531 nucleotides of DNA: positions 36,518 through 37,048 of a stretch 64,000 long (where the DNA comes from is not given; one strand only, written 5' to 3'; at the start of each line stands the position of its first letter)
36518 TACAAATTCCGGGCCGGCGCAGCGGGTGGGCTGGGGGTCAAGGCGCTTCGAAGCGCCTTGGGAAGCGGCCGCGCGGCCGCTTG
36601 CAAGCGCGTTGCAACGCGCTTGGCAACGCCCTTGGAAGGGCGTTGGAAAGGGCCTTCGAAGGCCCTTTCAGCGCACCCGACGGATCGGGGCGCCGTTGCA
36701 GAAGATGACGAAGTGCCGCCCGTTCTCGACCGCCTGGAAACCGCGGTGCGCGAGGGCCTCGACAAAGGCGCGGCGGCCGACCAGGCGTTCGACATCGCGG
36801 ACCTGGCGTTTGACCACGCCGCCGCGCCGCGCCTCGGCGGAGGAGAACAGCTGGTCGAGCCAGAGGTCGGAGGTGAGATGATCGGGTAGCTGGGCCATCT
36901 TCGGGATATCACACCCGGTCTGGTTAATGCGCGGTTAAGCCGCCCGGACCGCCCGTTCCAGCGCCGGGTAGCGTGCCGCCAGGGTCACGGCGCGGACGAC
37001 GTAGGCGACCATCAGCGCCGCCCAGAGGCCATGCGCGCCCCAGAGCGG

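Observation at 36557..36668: Tight array of five different perfect palindromes (~20 bp each, AA...TT-bounded, G-rich spacers) upstream of trpB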

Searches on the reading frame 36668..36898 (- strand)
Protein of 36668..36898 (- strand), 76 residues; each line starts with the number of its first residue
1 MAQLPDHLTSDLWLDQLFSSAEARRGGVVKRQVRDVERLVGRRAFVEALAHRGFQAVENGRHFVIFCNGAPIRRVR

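Call 7: search_protein_families(library=pfam, proteins=[window:36668-36898:-], max_evalue=0.01)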
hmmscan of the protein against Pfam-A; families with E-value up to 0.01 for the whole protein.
window:36668-36898:- (76 aa): 0 families

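Call 8: find_encoding_contigs(protein=window:36668-36898:-, flank=10000, max_places=10)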
Protein window:36668-36898:- (76 aa): 1 contig read that carries it; 1 place shown.
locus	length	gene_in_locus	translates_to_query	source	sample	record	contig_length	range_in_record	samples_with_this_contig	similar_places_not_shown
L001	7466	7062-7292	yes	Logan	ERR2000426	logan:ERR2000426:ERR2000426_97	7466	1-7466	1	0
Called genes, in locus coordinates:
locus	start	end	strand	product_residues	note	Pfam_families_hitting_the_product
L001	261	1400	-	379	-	PF02771:Acyl-CoA_dh_N, PF02770:Acyl-CoA_dh_M, PF00441:Acyl-CoA_dh_1, PF08028:Acyl-CoA_dh_2, PF22924:ACOX_C_alpha1 (weak)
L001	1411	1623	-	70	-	-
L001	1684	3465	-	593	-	PF02771:Acyl-CoA_dh_N, PF02770:Acyl-CoA_dh_M, PF00441:Acyl-CoA_dh_1, PF22924:ACOX_C_alpha1 (faint), PF12806:Acyl-CoA_dh_C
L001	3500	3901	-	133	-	PF00376:MerR, PF13411:MerR_1, PF09278:MerR-DNA-bind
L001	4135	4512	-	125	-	PF00376:MerR, PF13411:MerR_1, PF09278:MerR-DNA-bind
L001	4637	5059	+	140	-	PF13622:4HBT_3, PF03061:4HBT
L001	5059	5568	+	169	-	PF13622:4HBT_3, PF03061:4HBT (weak)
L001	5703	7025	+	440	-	PF01554:MatE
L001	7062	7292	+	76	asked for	-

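Call 11: find_homologous_proteins(query=window:36668-36898:-, max_evalue=0.001)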
Query window:36668-36898:- (76 aa): 245 proteins with E <= 0.001 among 248 candidates; the best 120 are listed.
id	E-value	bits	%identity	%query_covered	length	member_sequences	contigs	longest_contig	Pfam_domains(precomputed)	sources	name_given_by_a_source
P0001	3.2e-43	162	100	100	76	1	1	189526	-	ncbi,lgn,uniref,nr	ncbi:N-(5'-phosphoribosyl)anthranilate isomerase [Maliponia aquimaris]|uniref:N-(5'-phosphoribosyl)a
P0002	1.2e-35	138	83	100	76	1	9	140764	-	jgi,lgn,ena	-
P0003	6.0e-35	136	87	100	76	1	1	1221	-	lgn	-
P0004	1.2e-34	135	80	100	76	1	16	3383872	-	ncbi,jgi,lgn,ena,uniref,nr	ncbi:N-(5'-phosphoribosyl)anthranilate isomerase [Nioella sp. MMSF_3534]|jgi:hypothetical protein|un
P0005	1.6e-34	135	80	100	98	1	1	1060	-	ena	-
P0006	1.7e-34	135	79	100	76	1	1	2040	-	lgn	-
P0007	1.7e-34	135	79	100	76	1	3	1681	-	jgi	jgi:hypothetical protein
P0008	2.3e-34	134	82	100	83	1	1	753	-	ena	-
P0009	5.5e-34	133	80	100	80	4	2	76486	-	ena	-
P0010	6.0e-34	133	80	100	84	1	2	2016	-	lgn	-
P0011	6.4e-34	133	79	100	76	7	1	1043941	-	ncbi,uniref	ncbi:N-(5'-phosphoribosyl)anthranilate isomerase [Nioella sp.]|uniref:N-(5'-phosphoribosyl)anthranil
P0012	6.6e-34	133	80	100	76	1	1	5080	-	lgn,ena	-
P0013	8.9e-34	132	79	100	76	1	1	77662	-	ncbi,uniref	ncbi:N-(5'-phosphoribosyl)anthranilate isomerase [Nioella aestuarii]|uniref:N-(5'-phosphoribosyl)ant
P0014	1.6e-33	132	80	100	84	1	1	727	-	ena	-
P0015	1.7e-33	131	81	99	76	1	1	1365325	-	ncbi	-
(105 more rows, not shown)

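Call 13: find_related_loci(query=A1, collection=genome_contigs, flank=3000)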
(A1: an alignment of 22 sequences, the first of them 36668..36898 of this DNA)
Query A1 (76 aa) in genome_contigs; peptide patterns used: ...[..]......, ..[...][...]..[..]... (x = any residue, [..] = any of these).
143 stretches matched a pattern; 106 encode a relative of the query (tblastn E <= 1e-3); the best 80 are kept; 80 distinct loci.
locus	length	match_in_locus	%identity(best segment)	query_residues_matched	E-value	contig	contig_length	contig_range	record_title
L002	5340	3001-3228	80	1-76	2e-39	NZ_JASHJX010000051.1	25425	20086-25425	Nioella sp. MMSF_3534 NODE_51_length_25425_cov_23.963192, whole genome shotgun sequence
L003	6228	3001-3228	79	1-76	2e-39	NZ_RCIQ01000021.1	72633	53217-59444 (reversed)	Nioella ostreopsis strain Z7-4 scaffold21, whole genome shotgun sequence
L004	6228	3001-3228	79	1-76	7e-39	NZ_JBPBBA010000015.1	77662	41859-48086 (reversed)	Nioella aestuarii strain JCM 30752 NODE_15_length_77730_cov_204.620942, whole genome shotgun sequence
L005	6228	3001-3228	78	1-76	2e-38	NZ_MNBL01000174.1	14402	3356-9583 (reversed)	Nioella sediminis strain JS7-11 contig174, whole genome shotgun sequence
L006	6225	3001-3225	81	1-75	2e-38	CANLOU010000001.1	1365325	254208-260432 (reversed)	uncultured Litoreibacter sp. isolate 909-j2.fasta genome assembly, contig: NODE_1, whole genome shotgun sequence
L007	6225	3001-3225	79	1-75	1e-36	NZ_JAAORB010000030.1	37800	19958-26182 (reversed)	Roseovarius gahaiensis strain GH877 scaffold30, whole genome shotgun sequence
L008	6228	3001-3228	75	1-76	3e-36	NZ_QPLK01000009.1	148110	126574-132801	Rhodovulum sp. 12E13 Scaffold9, whole genome shotgun sequence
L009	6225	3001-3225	80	1-75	2e-36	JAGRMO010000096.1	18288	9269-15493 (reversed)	MAG: Maritimibacter sp. isolate HKST-UBA93 2007_17319, whole genome shotgun sequence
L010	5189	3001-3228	72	1-76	6e-36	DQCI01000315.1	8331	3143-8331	MAG TPA_asm: Rhodobacteraceae bacterium isolate UBA9292 contig_44650, whole genome shotgun sequence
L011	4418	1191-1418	78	1-76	3e-36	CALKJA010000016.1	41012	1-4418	MAG: uncultured Rhodobacteraceae bacterium isolate B4_Bin_Bin_5_1 genome assembly, contig: c_000001457391, whole genome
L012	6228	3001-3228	72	1-76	8e-36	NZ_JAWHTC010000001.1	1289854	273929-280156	Aliisedimentitalea sp. MJ-SS2 NODE_1_length_1289854_cov_313.362859, whole genome shotgun sequence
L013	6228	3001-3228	74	1-76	2e-35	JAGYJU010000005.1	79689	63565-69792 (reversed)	MAG: Roseicyclus sp. isolate M30B49 contig_1487, whole genome shotgun sequence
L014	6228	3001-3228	74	1-76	3e-35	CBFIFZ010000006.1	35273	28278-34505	MAG: Roseicyclus sp. isolate Co_bin_489_indper genome assembly, contig: Co_bin_489_indper_c6, whole genome shotgun seque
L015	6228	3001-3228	72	1-76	2e-35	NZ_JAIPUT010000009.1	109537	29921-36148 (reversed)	MAG: Marivita sp. isolate SBSPR2 Contig_9_clean_ext_26, whole genome shotgun sequence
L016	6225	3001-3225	75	1-75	1e-35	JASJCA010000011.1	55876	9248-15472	MAG: Rhodobacter sp. isolate MO_135.B1 MO_135.c_45, whole genome shotgun sequence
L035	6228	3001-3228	72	1-76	1e-33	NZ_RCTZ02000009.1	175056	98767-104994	Tropicibacter alexandrii strain LMIT003 NODE_9_length_175056_cov_76.421011, whole genome shotgun sequence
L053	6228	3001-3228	70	1-76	5e-33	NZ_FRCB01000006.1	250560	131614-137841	Roseovarius litoreus strain DSM 28249, whole genome shotgun sequence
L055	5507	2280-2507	66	1-76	1e-32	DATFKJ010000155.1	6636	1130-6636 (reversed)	MAG TPA_asm: Roseovarius sp. isolate SMAG_U9167 k141_51484, whole genome shotgun sequence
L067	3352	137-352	65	1-72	3e-31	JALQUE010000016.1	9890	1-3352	MAG: Roseovarius sp. isolate DFJ.11 DFJ_257121, whole genome shotgun sequence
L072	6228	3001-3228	66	1-76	2e-30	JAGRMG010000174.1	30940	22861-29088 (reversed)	MAG: Rhodobacteraceae bacterium isolate HKST-UBA85 k127_1412648, whole genome shotgun sequence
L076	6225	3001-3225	61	1-75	1e-29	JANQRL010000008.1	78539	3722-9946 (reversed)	MAG: Paracoccaceae bacterium isolate IP29b_bin.62 k99_2983724, whole genome shotgun sequence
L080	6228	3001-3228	58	1-76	2e-28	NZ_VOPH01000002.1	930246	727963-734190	Chachezhania sediminis strain CAU 1508 contig2, whole genome shotgun sequence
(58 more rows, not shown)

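Call 24: predict_structure(alignment_id=A2)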
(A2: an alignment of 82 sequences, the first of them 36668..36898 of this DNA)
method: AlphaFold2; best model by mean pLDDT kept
length: 76 residues; sequences in the alignment: 82
mean_pLDDT: 88.1   pTM: 0.74
mean pLDDT of the five models: 88.1, 85.8, 84.3, 82.2, 80.8
residues with pLDDT >= 90: 54; 70-90: 15; 50-70: 5; < 50: 2
segments of 3 or more residues with pLDDT < 50: none
pLDDT, mean of each block of 10 residues (from residue 1): 63 90 93 92 94 93 94 84
secondary structure, 60 per line:
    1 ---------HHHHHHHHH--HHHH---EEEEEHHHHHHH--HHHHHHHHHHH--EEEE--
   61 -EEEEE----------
elements in order: H10-18 H21-24 E28-32 H33-39 H42-52 E55-58 E62-66

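Call 26: search_protein_families(library=ncbifam, proteins=[window:36668-36898:-], max_evalue=10)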
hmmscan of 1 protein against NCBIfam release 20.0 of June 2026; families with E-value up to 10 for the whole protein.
window:36668-36898:- (76 aa): 0 families

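Call 27: fold_search(model_id=the predicted structure, library=pdb)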
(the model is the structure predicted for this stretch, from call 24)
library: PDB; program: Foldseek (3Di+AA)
matches with E <= 10: 506; with E <= 0.001: 0
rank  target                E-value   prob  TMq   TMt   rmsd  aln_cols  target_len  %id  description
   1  1mw7                  3.7e-01  0.87  0.47  0.18   1.9        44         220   18  X-RAY STRUCTURE OF Y162_HELPY NORTHEAST STRUCTURAL GENOMICS CONSORTIUM TARGET PR6 (released 2003-01-28)
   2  6o8n_B                3.7e-01  0.14  0.29  0.24   9.0        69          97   19  Crystal Structure of C9S tetrasulfide state of Sulfide-responsive transcriptional repressor (SqrR) from Rhodobacter ca (released 2020-04-01)
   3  4uje_BK               6.8e-01  0.25  0.40  0.34   4.9        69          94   13  Regulation of the mammalian elongation cycle by 40S subunit rolling: a eukaryotic-specific ribosome rearrangement (released 2014-07-16)
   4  6o8n_A                6.8e-01  0.10  0.28  0.24   9.1        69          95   19  Crystal Structure of C9S tetrasulfide state of Sulfide-responsive transcriptional repressor (SqrR) from Rhodobacter ca (released 2020-04-01)
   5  3zie_B                7.7e-01  0.44  0.47  0.44   3.1        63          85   16  SepF-like protein from Archaeoglobus fulgidus (released 2013-11-20)
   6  6o8o_B                7.7e-01  0.09  0.26  0.21   7.4        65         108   18  Crystal Structure of C9S disulfide state of Sulfide-responsive transcriptional repressor (SqrR) from Rhodobacter capsu (released 2020-04-01)
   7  6uvu_B                7.7e-01  0.09  0.29  0.22  13.4        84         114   20  Crystal structure of the AntR antimony-specific transcriptional repressor (released 2020-11-04)
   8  9nje_B                8.3e-01  0.28  0.36  0.06   3.0        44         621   20  hPNPase bound to PO4 in loop conformation 2 (released 2025-12-10)
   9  4y66_C                8.9e-01  0.14  0.33  0.16   6.1        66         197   14  Crystal structure of Giardia lamblia Hop2-Mnd1 complex (released 2015-03-18)
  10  5gpy_B                9.5e-01  0.20  0.43  0.36   5.3        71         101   20  Crystal structure of the human TFIIE complex (released 2016-11-02)
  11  6jmi_B                1.0e+00  0.10  0.30  0.26   8.8        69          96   12  Crystal structure of M.tuberculosis Rv0081 (released 2019-04-10)
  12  6o8l                  1.0e+00  0.09  0.29  0.25   4.5        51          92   25  Crystal Structure of C9S apo and reduced Sulfide-responsive transcriptional repressor (SqrR) from Rhodobacter capsulatus (released 2020-04-01)
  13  6o8m                  1.0e+00  0.08  0.27  0.23   8.9        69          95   17  Crystal Structure of C9S apo Sulfide-responsive transcriptional repressor (SqrR) from Rhodobacter capsulated bound to di (released 2020-04-01)
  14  8r7k_A                1.1e+00  0.12  0.38  0.11   7.6        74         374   19  Cryo-EM structure of the human UAP56 - TREX-2 complex (released 2025-06-11)
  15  2gjh_MODEL_1_A        1.1e+00  0.10  0.28  0.34   8.8        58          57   12  NMR Structure of CFr (C-terminal fragment of computationally designed novel-topology protein Top7) (released 2006-10-17)
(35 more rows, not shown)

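Call 43: search_protein_families(library=pfam, proteins=[L067:1867-2286:-, L053:4678-5226:-, L055:2744-3625:+, L072:3365-4288:-], max_evalue=0.001)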
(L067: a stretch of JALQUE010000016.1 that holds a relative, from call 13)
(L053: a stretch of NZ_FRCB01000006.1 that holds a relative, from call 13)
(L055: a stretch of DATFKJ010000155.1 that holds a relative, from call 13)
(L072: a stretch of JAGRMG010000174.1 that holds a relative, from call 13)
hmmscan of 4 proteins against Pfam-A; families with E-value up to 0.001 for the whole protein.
L067:1867-2286:- (139 aa): 1 family
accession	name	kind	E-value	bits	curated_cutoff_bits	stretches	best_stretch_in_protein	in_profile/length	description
PF09996.14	DUF2237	-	3.9e-53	178.7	25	1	23-136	2-115/115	Uncharacterized protein conserved in bacteria (DUF2237)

L053:4678-5226:- (182 aa): 1 family
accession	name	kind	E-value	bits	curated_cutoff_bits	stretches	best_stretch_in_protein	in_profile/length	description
PF10517.14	DM13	-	1e-13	52.2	25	1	90-180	7-104/105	Electron transfer DM13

L055:2744-3625:+ (293 aa): 2 families
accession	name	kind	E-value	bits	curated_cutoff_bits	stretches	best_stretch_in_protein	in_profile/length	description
PF03466.25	LysR_substrate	-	1.1e-36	126.6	28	1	89-285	3-206/209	LysR substrate binding domain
PF00126.33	HTH_1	-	4e-18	65.6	26.6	1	6-63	2-60/60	Bacterial regulatory helix-turn-helix protein, lysR family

L072:3365-4288:- (307 aa): 2 families
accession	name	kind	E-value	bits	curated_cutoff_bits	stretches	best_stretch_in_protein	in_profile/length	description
PF02424.20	ApbE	-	1.5e-53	182.5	25.6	1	37-291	2-251/266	ApbE family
PF10518.14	TAT_signal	-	0.00039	20.7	22.7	0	3-21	1-19/21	TAT (twin-arginine translocation) pathway signal sequence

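Call 54: search_solved_structures(query=A2, max_evalue=10, show_alignments=0)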
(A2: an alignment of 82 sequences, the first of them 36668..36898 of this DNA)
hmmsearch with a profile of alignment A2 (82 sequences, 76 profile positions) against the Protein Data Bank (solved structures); distinct sequences matched with E-value up to 10: 5.
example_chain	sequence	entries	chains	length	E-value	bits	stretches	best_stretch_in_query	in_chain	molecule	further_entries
4zvb_A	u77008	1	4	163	0.33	14.4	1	6-52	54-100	Diguanylate cyclase DosC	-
4zva_A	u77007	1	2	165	0.36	14.3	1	6-52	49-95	Diguanylate cyclase DosC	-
7yqb_A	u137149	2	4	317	0.54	13.7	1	7-60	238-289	VP1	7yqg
6rtg_A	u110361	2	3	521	0.74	13.3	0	20-50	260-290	RTX toxin and Ca2+-binding protein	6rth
6aqy_A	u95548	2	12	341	0.95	12.9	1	49-74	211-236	gdp-l-fucose synthetase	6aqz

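Call 55: search_protein_families(library=pfam, proteins=[window:36668-36898:-, L076:3001-3228:+, L080:3001-3240:+], max_evalue=10)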
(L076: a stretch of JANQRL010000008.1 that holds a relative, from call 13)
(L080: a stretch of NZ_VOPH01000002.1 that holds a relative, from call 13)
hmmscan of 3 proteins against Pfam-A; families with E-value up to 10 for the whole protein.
window:36668-36898:- (76 aa): 0 families

L076:3001-3228:+ (76 aa): 1 family
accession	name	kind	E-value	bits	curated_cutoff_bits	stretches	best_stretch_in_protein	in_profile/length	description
PF11503.13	YNR034W-A-like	-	0.21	12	25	1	23-68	21-61/72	YNR034W-A-like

L080:3001-3240:+ (80 aa): 0 families

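Call 61: search_protein_representatives(alignment_id=A2)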
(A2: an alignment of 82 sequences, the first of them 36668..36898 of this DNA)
Query: 82 sequences, 76 profile positions. Proteins with E-value up to 0.001 (for the whole library): 382; up to 1e-10: 145; up to 1e-30: 1. The best 150 are listed.
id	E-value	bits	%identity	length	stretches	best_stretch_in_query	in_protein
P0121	3.8e-33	129.6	-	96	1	1-76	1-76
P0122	1.6e-27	111.5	-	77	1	2-75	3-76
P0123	8.2e-27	109.3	-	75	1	3-74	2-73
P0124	1.7e-26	108.2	-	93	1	4-75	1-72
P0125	6.6e-25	103.2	-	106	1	1-75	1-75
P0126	4.6e-24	100.5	-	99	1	1-74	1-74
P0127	1.2e-23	99.1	-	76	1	9-74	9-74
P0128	1.5e-23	98.8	-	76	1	5-75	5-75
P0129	4.4e-23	97.3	-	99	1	1-75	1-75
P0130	6.8e-23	96.7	-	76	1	1-75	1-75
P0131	9.2e-23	96.3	-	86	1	4-75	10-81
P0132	9.9e-23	96.2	-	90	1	4-75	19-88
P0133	1.3e-22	95.8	-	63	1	1-55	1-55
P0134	1.4e-22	95.7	-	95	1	1-76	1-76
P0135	2.7e-22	94.8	-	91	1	1-75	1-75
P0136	3.1e-22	94.6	-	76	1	1-74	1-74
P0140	3.5e-21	91.2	-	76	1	1-75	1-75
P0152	4.3e-19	84.5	-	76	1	7-74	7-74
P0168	1.2e-16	76.7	-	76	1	1-75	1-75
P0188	6.0e-15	71.3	-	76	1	6-75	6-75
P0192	1.2e-14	70.3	-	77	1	11-74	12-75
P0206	4.9e-14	68.3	-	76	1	8-75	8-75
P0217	2.0e-13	66.4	-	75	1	6-75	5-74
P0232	1.2e-12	63.9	-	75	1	5-72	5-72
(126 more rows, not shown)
